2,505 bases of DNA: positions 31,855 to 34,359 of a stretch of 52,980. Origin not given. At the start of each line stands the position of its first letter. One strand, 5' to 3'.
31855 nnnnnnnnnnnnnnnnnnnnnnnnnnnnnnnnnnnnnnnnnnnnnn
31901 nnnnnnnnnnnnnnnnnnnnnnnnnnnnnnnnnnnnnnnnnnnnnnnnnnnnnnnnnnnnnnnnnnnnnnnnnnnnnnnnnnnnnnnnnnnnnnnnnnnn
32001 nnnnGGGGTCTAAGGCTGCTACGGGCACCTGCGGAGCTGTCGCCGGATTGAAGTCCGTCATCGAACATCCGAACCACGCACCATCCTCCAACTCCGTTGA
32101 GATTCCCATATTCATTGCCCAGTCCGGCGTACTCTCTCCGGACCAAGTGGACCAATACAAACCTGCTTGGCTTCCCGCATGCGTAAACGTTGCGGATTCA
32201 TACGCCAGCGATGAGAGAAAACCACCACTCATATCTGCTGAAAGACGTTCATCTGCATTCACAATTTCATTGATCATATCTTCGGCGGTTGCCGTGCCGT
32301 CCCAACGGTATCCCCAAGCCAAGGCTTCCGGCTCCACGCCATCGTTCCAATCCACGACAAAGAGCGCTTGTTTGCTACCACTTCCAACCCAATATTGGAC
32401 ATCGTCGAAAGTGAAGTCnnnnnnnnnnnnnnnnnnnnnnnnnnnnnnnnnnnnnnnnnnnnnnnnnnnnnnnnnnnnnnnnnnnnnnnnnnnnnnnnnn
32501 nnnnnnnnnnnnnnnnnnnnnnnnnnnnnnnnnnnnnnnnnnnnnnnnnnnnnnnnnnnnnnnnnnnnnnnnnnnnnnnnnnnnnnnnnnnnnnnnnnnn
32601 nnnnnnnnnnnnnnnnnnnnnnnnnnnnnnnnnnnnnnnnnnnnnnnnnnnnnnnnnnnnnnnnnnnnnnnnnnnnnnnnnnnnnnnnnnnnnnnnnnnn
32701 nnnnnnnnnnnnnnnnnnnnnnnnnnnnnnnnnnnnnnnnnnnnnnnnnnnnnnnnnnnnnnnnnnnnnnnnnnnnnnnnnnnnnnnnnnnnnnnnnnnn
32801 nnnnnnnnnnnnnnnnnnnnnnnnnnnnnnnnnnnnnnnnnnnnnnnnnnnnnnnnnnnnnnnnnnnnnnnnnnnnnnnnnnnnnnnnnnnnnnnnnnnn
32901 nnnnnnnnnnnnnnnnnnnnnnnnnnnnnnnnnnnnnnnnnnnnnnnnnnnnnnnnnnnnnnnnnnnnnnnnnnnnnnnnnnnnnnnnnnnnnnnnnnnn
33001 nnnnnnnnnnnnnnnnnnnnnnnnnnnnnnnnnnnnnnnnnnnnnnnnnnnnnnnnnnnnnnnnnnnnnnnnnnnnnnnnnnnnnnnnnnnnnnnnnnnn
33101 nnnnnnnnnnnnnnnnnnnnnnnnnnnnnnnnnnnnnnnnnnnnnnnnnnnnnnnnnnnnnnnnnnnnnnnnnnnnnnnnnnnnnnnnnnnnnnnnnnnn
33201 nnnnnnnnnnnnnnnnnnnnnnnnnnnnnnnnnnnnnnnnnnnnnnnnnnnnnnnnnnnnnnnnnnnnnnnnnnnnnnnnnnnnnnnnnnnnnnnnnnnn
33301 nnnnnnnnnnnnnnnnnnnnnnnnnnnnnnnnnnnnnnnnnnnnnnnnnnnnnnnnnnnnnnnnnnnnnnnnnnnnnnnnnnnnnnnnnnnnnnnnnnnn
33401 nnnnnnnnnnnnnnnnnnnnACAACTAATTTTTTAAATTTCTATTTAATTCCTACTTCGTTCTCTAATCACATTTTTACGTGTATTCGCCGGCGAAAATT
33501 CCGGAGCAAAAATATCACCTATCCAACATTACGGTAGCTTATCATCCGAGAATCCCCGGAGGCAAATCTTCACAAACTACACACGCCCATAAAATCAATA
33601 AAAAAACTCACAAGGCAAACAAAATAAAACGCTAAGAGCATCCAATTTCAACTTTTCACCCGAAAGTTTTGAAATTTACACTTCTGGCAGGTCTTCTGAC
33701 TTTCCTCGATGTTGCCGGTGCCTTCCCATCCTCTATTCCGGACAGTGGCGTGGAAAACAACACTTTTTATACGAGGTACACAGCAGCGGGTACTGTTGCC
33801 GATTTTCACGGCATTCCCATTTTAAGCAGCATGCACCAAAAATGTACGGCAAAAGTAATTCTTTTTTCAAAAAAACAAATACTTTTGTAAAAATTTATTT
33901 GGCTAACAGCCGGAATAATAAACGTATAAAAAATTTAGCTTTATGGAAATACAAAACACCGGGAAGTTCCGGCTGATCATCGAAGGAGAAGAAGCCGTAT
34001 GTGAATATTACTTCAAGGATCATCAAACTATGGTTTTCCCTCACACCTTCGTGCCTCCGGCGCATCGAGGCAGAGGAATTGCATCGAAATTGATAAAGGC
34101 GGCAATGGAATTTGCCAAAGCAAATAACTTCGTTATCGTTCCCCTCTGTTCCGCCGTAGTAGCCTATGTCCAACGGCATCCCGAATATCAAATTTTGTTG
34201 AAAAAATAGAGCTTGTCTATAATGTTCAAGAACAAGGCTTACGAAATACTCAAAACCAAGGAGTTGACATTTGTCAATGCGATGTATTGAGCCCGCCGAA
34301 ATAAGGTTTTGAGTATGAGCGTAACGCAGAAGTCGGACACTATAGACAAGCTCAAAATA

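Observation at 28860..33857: Cobalamin riboswitch controls two T9SS-sorted surface proteins plus a BtuB-sized TonB receptor: a candidate T9SS-anchored B12 capture system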

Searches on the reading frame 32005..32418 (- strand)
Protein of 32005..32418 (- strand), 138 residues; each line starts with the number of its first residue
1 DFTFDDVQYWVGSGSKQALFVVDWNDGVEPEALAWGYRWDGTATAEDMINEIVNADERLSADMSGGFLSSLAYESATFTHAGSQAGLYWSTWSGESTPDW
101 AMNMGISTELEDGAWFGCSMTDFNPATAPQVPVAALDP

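Call 51: search_solved_structures(query=A4, max_evalue=10, show_alignments=3)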
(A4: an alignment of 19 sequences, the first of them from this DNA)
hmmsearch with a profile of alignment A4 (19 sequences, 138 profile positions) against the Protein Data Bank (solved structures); distinct sequences matched with E-value up to 10: 0.

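Call 52: search_protein_families(library=pfam, alignment_id=A4, max_evalue=1)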
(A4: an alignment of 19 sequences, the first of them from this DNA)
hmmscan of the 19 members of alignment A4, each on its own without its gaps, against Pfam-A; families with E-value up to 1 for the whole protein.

A. member 1, seq(138 aa): 0 families

B. families by the number of members that match (of 19 scanned): 3 families
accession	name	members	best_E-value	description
PF14478.12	DUF4430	2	0.011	Domain of unknown function (DUF4430)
PF03468.20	XS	1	0.052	XS domain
PF24712.1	YxiG_2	1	0.25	YxiG-like protein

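Call 55: find_homologous_proteins(query=A4, max_evalue=0.001)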
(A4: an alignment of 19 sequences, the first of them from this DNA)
Query A4 (19 sequences) (138 aa, profile of the alignment): 247 proteins with E <= 0.001 among 2696 candidates; the best 120 are listed.
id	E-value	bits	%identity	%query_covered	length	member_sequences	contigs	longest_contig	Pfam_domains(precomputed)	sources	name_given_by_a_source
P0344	3.8e-56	207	36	61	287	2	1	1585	-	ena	-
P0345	9.7e-54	199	36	55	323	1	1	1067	PF14478.13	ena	-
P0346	3.2e-51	191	40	61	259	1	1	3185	PF14478.13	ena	-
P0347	7.1e-51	190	35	61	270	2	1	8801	-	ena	-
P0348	5.2e-49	184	36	83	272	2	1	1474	-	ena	-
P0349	9.5e-49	183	47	41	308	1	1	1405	-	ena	-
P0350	3.3e-48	181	39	62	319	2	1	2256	-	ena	-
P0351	3.2e-46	175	36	61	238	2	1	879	-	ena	-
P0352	4.8e-45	171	38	74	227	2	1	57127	-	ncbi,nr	ncbi:MAG: hypothetical protein J6031_05900, partial [Bacteroidales bacterium]|nr:hypothetical protei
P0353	1.4e-44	170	43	56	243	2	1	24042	-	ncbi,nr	ncbi:MAG: hypothetical protein IKN84_03105, partial [Bacteroidales bacterium]|nr:hypothetical protei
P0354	1.5e-44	170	41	41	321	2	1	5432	-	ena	-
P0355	2.4e-44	169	35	52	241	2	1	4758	-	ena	-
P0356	9.7e-44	167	43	39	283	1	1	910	-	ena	-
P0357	1.0e-42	164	35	49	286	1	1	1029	-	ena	-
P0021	1.4e-42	163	51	100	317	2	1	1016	-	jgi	jgi:hypothetical protein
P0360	1.2e-41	160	29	96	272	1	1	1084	PF14478.13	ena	-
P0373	2.3e-37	146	36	62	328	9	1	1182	PF18962.8,PF14478.13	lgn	-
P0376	1.9e-36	143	32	72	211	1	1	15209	PF14478.13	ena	-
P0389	4.7e-28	116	40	99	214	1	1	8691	PF07589.17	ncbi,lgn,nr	ncbi:MAG: PEP-CTERM sorting domain-containing protein [Phycisphaerae bacterium]|nr:PEP-CTERM sorting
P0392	4.1e-27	113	37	62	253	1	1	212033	PF18962.8,PF14478.13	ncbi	ncbi:MAG: T9SS type A sorting domain-containing protein [Candidatus Limimorpha sp.]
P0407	7.0e-26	109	38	61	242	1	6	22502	PF18962.8,PF14478.13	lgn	-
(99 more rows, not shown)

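Call 59: search_protein_families(library=pfam, proteins=[P0345, P0346, P0360, P0373, P0376, P0392, P0407, P0389], max_evalue=0.01)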
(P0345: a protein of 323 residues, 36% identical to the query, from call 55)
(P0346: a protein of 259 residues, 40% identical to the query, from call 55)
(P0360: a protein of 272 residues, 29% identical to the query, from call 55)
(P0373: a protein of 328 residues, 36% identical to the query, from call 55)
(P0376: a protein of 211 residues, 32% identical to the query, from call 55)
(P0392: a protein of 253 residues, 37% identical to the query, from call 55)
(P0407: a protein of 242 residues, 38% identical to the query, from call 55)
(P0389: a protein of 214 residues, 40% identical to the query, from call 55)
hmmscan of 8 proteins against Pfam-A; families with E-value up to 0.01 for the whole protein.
P0345 (323 aa): 1 family
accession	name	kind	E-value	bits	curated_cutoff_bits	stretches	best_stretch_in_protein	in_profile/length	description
PF14478.12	DUF4430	-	8.8e-08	32.9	23.8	2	105-133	40-68/72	Domain of unknown function (DUF4430)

P0346 (259 aa): 1 family
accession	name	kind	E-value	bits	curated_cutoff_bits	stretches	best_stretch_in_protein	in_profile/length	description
PF14478.12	DUF4430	-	1.7e-06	28.8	23.8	1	110-140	38-68/72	Domain of unknown function (DUF4430)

P0360 (272 aa): 1 family
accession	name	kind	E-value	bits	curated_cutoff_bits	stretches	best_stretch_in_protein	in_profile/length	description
PF14478.12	DUF4430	-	1.9e-07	31.9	23.8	1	104-154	21-66/72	Domain of unknown function (DUF4430)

P0373 (328 aa): 2 families
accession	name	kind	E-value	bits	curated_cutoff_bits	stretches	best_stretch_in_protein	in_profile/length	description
PF18962.6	Por_Secre_tail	-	2.1e-10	41.2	27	1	253-327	1-75/75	Secretion system C-terminal sorting domain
PF14478.12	DUF4430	-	5.4e-10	40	23.8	2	147-214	5-68/72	Domain of unknown function (DUF4430)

P0376 (211 aa): 1 family
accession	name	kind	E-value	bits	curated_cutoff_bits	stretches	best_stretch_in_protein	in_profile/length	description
PF14478.12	DUF4430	-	2.6e-06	28.2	23.8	1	93-137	30-68/72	Domain of unknown function (DUF4430)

P0392 (253 aa): 3 families
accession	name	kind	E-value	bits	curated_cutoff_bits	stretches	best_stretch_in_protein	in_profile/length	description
PF18962.6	Por_Secre_tail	-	1.4e-11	45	27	1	178-252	1-75/75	Secretion system C-terminal sorting domain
PF14478.12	DUF4430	-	1.7e-07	32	23.8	1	80-139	11-68/72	Domain of unknown function (DUF4430)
PF06952.16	PsiA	-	0.0056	16.4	25.3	1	116-164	147-195/237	PsiA protein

P0407 (242 aa): 2 families
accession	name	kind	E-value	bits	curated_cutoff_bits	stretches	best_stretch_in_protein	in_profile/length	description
PF18962.6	Por_Secre_tail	-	6.3e-13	49.3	27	1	177-241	1-75/75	Secretion system C-terminal sorting domain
PF14478.12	DUF4430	-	2.7e-05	25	23.8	1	69-138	3-68/72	Domain of unknown function (DUF4430)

P0389 (214 aa): 1 family
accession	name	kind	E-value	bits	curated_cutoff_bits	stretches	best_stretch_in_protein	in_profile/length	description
PF07589.16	PEP-CTERM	-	1.7e-05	25.1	20.7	1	193-214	1-24/24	PEP-CTERM motif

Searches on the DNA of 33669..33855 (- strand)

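Call 39: build_rna_model(alignment_id=A3)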
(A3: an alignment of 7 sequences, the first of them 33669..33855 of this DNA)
Model R1 built from alignment A3 (7 sequences, 216 columns); structure: RNAalifold consensus.
model positions 205; base pairs 26; branch points 3; effective number of sequences 3.99; information 0.59 bits per position. Calibrated on 0.2 Mb of random sequence (short: E-values are rough).
structure used (alignment columns):
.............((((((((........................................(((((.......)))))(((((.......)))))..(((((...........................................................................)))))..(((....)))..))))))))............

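Call 40: search_with_rna_model(model_id=R1, sources=[window, L001, L002, L003, L004, L005, L006, L007, L008, L009, L010, L011, L012, L013, L014, L015, L016, L017, L018, L019, L020, L021, L022, L023, L024, L025, L026, L027, L028, L029, L030, L031, L032, L033, L034, L035, L036, L037, L038, L039, L040, L041, L042, L043, L044, L045, L046, L047, L048, L049, L050, L051, L052, L053, L054, L055, L056, L057, L058, L059, L060, L061, L062, L063, L064, L065, L066, L067, L068, L069, L070, L071, L072, L073, L074, L075, L076, L077, L078, L079, L080, L081], max_evalue=0.001)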
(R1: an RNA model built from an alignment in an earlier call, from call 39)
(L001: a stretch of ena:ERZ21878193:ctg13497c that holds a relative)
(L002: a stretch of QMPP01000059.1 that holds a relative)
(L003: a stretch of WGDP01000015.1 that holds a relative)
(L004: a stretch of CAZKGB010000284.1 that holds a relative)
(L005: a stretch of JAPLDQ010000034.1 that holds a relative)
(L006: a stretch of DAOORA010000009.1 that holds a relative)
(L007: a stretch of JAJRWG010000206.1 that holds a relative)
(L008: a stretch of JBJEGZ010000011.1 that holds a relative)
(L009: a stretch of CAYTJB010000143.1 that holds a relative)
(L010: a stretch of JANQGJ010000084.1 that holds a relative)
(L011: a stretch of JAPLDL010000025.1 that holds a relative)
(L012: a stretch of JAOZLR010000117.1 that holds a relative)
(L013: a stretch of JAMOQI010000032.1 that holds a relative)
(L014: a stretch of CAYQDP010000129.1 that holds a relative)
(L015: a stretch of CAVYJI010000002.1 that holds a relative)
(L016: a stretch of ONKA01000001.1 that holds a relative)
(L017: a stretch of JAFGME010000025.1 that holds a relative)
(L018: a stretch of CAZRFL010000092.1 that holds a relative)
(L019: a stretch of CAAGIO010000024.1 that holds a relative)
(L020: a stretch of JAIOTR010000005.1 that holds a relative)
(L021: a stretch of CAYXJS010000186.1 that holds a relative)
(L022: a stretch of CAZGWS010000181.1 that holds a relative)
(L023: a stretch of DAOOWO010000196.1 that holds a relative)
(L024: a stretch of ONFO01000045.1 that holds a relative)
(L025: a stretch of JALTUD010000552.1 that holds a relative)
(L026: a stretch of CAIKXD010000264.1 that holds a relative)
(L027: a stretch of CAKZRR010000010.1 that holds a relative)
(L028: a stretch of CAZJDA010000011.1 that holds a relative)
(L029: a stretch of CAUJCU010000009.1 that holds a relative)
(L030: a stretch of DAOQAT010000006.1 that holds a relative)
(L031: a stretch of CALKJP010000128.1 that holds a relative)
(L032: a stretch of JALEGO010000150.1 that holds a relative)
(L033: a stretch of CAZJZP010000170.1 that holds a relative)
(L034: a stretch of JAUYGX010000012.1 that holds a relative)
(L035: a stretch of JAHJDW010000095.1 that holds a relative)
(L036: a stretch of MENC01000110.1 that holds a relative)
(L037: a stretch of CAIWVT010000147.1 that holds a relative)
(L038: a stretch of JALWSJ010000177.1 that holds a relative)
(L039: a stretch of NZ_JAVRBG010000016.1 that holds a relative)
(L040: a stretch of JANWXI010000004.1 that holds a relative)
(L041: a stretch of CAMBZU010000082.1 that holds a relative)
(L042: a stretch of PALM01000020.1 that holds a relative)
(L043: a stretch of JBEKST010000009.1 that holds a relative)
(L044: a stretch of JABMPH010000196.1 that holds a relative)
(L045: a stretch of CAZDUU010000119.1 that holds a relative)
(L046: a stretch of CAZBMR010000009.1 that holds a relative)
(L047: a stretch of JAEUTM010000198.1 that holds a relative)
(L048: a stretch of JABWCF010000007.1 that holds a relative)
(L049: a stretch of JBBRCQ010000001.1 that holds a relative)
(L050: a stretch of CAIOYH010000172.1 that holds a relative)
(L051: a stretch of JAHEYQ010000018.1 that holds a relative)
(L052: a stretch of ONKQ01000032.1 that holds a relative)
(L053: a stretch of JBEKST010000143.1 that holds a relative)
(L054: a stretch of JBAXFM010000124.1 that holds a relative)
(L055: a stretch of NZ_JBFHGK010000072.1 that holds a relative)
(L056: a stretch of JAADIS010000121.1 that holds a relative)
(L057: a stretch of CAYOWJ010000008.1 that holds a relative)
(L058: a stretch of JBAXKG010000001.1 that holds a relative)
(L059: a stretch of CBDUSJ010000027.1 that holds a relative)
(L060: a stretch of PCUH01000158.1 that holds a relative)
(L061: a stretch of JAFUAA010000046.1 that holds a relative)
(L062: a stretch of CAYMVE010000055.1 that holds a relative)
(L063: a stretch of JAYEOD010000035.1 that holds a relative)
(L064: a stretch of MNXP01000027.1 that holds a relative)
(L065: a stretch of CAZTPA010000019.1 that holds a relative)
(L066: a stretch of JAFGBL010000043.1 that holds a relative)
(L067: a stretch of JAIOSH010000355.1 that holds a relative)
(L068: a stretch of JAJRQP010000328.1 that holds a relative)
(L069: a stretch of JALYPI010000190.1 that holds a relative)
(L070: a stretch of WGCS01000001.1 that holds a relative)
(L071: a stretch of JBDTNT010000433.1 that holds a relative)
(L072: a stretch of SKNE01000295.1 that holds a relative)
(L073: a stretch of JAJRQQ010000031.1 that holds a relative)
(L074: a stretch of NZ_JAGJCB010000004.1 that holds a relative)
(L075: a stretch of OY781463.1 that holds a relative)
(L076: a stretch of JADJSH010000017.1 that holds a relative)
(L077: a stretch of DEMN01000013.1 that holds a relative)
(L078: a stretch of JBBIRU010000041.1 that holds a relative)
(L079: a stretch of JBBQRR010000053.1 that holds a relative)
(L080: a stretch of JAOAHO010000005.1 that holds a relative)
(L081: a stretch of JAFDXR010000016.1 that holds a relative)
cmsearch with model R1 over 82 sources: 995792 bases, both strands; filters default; matches with E-value up to 0.001: 62.
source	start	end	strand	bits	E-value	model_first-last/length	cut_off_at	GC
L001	7682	7888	+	187.7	6.6e-49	1-205/205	no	0.43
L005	5685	5870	+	169.8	5.6e-44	1-205/205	no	0.43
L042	5386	5582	+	168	1.8e-43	1-205/205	no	0.41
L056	5717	5920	+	158.7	6.7e-41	1-205/205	no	0.47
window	33669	33855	-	151.4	6.7e-39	1-205/205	no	0.47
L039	2524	2735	+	149.1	3e-38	1-205/205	no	0.35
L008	5914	6098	+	147.1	1.1e-37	1-205/205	no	0.45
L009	841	1028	+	141.6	3.3e-36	1-205/205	no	0.43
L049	5623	5808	+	140.3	8e-36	1-205/205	no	0.42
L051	5937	6119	+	140.1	8.8e-36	1-205/205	no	0.4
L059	3596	3799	+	139.1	1.7e-35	1-205/205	no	0.47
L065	3604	3806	+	138.7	2.2e-35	1-205/205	no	0.41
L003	2302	2486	+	134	4.3e-34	1-205/205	no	0.46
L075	4895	5096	+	134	4.3e-34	1-205/205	no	0.41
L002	5183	5370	+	133.9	4.6e-34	1-205/205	no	0.48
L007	602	801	+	131.8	1.8e-33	1-205/205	no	0.49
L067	137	356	+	131.4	2.2e-33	1-205/205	no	0.35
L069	3557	3744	+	130.3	4.5e-33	1-205/205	no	0.4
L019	5910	6094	+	129.9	5.9e-33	1-205/205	no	0.46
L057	5385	5592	+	128.9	1.1e-32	1-205/205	no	0.44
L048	4028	4227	+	128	1.9e-32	1-205/205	no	0.44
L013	5706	5897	+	127.7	2.3e-32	1-205/205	no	0.4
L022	469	671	+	125.5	9.3e-32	1-205/205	no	0.4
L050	3724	3918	+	125.1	1.2e-31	1-205/205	no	0.37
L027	3913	4108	+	124.1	2.3e-31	1-205/205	no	0.44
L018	174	378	+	124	2.5e-31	1-205/205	no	0.46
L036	1610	1784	+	122.7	5.5e-31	1-205/205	no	0.4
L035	5333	5532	+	118.4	8.5e-30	1-205/205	no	0.52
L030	3807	4001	+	118.3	8.9e-30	1-205/205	no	0.45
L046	5397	5599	+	117.1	1.9e-29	1-205/205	no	0.49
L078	5729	5923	+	116.4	3e-29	1-205/205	no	0.46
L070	136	327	+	115.7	4.8e-29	1-205/205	no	0.42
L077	4842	5025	+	114.6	9.7e-29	1-205/205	no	0.41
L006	3794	3992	+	114.2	1.2e-28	1-205/205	no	0.47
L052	5369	5550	+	113.6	1.8e-28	1-205/205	no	0.5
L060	4857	5035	+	112.3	4e-28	1-205/205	no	0.37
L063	527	724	+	112.3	4.1e-28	1-205/205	no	0.39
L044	5297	5495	+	110.4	1.3e-27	1-205/205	no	0.43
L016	5090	5270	+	110.1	1.7e-27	1-205/205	no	0.54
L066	5952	6172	+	109.2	3e-27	1-205/205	no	0.46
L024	5092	5271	+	107.8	7.1e-27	1-205/205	no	0.56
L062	3858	4053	+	107.8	7.3e-27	1-205/205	no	0.5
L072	1952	2153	+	104.8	4.8e-26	1-205/205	no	0.58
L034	1801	2000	+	103.2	1.3e-25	1-205/205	no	0.5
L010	5759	5957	+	98.2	3.2e-24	1-205/205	no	0.46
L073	2397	2579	+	97.4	5.2e-24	1-205/205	no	0.33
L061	5526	5705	+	96.7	8.3e-24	1-205/205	no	0.54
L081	6756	6966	+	95.1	2.2e-23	1-205/205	no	0.41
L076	6730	6957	+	92.8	9.6e-23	1-205/205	no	0.34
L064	5692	5877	+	91.9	1.7e-22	1-205/205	no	0.47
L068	490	667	+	90.2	4.9e-22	1-205/205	no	0.35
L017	5377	5596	+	87.1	3.7e-21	1-205/205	no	0.5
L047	5087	5219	+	85.6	9.5e-21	1-205/205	no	0.41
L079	2874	3080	+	84.8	1.6e-20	1-205/205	no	0.47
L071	810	1015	+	79.4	4.9e-19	1-205/205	no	0.4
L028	5235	5468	+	73.4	2.2e-17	1-205/205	no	0.49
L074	3703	3905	+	43.5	3.9e-09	1-205/205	no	0.31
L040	5675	5812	+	42.9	5.5e-09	1-205/205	no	0.52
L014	1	80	+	38.8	7.6e-08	109-205/205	5'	0.4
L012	2316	2542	+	32.1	5.3e-06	1-205/205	no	0.42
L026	5799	5916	+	27.8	8e-05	1-205/205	no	0.35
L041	1655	1832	+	25.4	0.00038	1-205/205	no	0.35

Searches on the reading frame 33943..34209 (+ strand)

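Call 3: search_protein_families(library=pfam, proteins=[window:33943-34209:+], max_evalue=0.1)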
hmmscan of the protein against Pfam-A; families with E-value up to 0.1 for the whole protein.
window:33943-34209:+ (88 aa): 8 families
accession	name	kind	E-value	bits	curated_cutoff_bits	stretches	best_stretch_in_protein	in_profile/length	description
PF14542.12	Acetyltransf_CG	-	6.9e-26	90.6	30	1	11-84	4-79/80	GCN5-related N-acetyl-transferase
PF00583.31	Acetyltransf_1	-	3.6e-06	27.7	20.7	1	28-63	58-93/116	Acetyltransferase (GNAT) family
PF13508.13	Acetyltransf_7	-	5.5e-06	27.1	27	1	23-63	21-62/84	Acetyltransferase (GNAT) domain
PF13673.13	Acetyltransf_10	-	0.0014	19.1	23.6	1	28-62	52-84/128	Acetyltransferase (GNAT) domain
PF13527.13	Acetyltransf_9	-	0.0063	16.9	25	1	37-75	80-118/127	Acetyltransferase (GNAT) domain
PF21724.2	DUF6861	-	0.013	15.4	28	1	47-78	133-164/194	Family of unknown function (DUF6861)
PF13880.12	Acetyltransf_13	-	0.048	13.9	22.8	1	36-56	11-31/69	ESCO1/2 acetyl-transferase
PF17013.11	Acetyltransf_15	-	0.094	12.5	35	1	33-57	76-100/210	Putative acetyl-transferase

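Call 4: search_protein_families(library=ncbifam, proteins=[window:33943-34209:+], max_evalue=0.1)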
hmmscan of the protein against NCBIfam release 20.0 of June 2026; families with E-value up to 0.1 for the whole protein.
window:33943-34209:+ (88 aa): 3 families
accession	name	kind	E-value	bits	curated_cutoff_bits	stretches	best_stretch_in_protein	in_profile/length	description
NF043067.1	AAC_6p_group_E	equivalog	0.037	13.9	140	1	35-63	76-104/140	aminoglycoside 6'-N-acetyltransferase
NF000487.1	stat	exception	0.05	13.1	420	1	27-60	102-135/189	streptothricin N-acetyltransferase STAT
NF033130.1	AAC_6p_A48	exception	0.089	12.6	300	1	34-62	81-109/147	AacA48 family aminoglycoside 6'-N-acetyltransferase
